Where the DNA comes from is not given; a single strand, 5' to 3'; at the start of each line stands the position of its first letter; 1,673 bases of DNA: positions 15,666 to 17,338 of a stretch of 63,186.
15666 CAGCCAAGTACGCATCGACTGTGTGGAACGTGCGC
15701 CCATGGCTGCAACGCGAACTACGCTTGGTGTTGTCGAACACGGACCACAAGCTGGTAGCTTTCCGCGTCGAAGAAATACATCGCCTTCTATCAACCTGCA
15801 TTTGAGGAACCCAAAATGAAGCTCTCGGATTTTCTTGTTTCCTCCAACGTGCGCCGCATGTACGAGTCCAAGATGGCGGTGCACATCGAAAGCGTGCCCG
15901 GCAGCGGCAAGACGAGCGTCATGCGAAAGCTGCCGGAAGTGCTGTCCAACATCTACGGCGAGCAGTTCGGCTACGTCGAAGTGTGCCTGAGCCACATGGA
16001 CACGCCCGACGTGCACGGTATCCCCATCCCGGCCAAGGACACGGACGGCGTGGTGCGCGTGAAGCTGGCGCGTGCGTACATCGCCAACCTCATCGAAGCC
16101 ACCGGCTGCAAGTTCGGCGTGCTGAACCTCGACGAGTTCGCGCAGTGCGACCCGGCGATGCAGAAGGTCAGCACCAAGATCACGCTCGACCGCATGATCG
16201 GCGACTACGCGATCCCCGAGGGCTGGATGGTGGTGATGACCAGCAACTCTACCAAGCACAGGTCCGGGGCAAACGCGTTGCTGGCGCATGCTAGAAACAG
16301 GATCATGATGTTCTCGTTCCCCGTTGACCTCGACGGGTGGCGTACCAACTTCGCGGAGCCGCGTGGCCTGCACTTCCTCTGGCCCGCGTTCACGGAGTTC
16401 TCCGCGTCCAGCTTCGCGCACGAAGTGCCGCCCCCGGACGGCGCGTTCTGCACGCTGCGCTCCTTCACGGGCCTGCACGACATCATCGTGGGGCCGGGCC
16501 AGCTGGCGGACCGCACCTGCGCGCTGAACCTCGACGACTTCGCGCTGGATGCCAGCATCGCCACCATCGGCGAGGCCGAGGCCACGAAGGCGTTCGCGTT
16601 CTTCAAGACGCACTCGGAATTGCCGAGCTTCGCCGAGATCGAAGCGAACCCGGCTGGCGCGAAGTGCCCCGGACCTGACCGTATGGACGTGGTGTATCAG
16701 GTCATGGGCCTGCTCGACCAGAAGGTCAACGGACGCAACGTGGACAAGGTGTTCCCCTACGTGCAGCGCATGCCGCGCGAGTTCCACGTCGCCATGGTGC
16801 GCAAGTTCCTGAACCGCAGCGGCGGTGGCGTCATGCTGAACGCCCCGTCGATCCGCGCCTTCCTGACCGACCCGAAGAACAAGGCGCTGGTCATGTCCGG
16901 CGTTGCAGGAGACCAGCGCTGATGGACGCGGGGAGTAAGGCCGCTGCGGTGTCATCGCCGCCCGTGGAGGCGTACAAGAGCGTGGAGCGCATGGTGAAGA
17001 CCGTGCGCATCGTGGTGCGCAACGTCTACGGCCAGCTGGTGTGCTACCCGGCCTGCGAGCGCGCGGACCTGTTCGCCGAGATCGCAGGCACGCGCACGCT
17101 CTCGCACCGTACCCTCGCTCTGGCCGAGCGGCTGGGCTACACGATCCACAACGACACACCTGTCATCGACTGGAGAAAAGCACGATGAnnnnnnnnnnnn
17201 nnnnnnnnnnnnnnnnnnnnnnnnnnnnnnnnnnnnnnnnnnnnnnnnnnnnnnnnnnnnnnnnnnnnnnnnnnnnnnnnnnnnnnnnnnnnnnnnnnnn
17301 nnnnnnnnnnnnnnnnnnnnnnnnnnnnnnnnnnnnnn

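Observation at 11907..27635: Strand-specific 11-mer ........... repeated through the early arm, mostly in one reading frame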

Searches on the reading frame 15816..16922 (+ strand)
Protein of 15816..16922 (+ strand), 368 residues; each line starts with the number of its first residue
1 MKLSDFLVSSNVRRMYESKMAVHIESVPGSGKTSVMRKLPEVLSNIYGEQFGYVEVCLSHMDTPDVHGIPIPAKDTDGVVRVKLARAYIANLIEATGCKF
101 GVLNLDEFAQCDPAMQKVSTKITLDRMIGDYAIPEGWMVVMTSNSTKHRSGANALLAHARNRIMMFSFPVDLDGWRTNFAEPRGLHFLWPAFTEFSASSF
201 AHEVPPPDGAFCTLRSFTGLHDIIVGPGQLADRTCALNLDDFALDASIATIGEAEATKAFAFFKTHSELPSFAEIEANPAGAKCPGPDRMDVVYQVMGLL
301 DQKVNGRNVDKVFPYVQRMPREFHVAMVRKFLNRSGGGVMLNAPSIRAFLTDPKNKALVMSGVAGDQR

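Call 7: search_protein_families(library=pfam, proteins=[window:15816-16922:+])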
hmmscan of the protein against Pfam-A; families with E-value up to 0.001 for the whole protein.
window:15816-16922:+ (368 aa): 0 families

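Call 20: search_protein_families(library=phrogs, proteins=[window:15816-16922:+], max_evalue=0.001)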
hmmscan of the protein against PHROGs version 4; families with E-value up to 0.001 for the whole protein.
window:15816-16922:+ (368 aa): 2 families
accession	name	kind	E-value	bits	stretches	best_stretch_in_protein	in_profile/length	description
phrog_1297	-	other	3.2e-52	178.7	1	10-336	16-333/356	ATPase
phrog_16335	-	other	7.1e-05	23.1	1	17-175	24-174/267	ATPase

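Call 88: find_homologous_proteins(query=window:15816-16922:+, max_evalue=1e-40)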
Query window:15816-16922:+ (368 aa): 3 proteins with E <= 1e-40 among 1739 candidates.
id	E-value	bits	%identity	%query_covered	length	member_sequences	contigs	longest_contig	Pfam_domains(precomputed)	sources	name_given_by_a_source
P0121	7.3e-249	843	100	100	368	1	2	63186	-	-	-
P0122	2.0e-193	660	76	100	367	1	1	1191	-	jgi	-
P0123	9.7e-92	326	67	63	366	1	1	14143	-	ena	-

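Call 89: find_encoding_contigs(protein=P0123, flank=10000, max_places=2)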
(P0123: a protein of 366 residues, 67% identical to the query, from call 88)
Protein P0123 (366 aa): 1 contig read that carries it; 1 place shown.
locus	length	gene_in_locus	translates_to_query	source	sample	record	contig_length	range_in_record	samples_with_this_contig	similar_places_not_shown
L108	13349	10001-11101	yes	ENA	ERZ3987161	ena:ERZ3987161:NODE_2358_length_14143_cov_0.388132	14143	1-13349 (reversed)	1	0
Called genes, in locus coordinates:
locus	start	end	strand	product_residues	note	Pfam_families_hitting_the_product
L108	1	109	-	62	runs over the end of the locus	-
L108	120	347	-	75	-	PF24729:Acb2_Tad1_hairpin (weak)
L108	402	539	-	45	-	-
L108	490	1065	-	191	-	-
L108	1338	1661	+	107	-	-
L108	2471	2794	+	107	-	-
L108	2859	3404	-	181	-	-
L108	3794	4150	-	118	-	-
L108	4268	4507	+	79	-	-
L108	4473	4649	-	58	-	-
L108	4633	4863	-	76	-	-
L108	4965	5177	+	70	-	-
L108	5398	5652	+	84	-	-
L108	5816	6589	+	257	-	-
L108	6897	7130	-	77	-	-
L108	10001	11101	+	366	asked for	-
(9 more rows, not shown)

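Call 90: find_encoding_contigs(protein=P0122, flank=10000, max_places=2)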
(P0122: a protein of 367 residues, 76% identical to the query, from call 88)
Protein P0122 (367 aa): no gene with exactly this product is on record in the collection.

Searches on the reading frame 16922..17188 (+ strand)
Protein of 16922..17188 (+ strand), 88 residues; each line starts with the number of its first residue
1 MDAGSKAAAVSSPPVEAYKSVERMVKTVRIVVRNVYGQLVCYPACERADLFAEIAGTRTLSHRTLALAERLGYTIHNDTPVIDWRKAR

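Call 68: search_protein_families(library=pfam, alignment_id=A3, max_evalue=0.01)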
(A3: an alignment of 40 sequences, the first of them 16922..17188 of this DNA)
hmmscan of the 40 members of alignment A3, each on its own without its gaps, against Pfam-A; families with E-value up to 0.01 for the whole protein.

A. member 1, window:16922-17188:+ (88 aa): 0 families

B. families by the number of members that match (of 40 scanned): 15 families
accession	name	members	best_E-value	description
PF24175.2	SU10_adaptor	2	0.00018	SU10 adaptor protein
PF19612.4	DUF6117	1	1.3e-14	Family of unknown function (DUF6117)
PF11195.14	Tad2-like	1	2.2e-14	Thoeris anti-defense 2-like domain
PF25209.1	Phage_capsid_4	1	3.6e-09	Phage capsid protein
PF01402.27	RHH_1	1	4.5e-06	Ribbon-helix-helix protein, copG family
PF23148.1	Gp77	1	9.2e-05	Podophage GP4 fiber-tail adaptor protein gp77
PF07878.17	RHH_5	1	0.00011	CopG-like RHH_1 or ribbon-helix-helix domain, RHH_5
PF13395.12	HNH_4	1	0.0017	HNH endonuclease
PF14279.12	HNH_5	1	0.0027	HNH endonuclease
PF18460.6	HetR_C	1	0.004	Heterocyst differentiation regulator C-terminal Hood domain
PF09665.15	RE_Alw26IDE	1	0.0045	Type II restriction endonuclease (RE_Alw26IDE)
PF10243.14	MIP-T3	1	0.0068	Microtubule-binding protein MIP-T3 CH-like domain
PF14311.12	DUF4379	1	0.0072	Probable Treble clef zinc finger domain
PF20379.3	DUF6674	1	0.0074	Family of unknown function (DUF6674)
PF10367.15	zf-Vps39_C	1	0.0088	Vacuolar sorting protein 39 C-terminal zinc finger domain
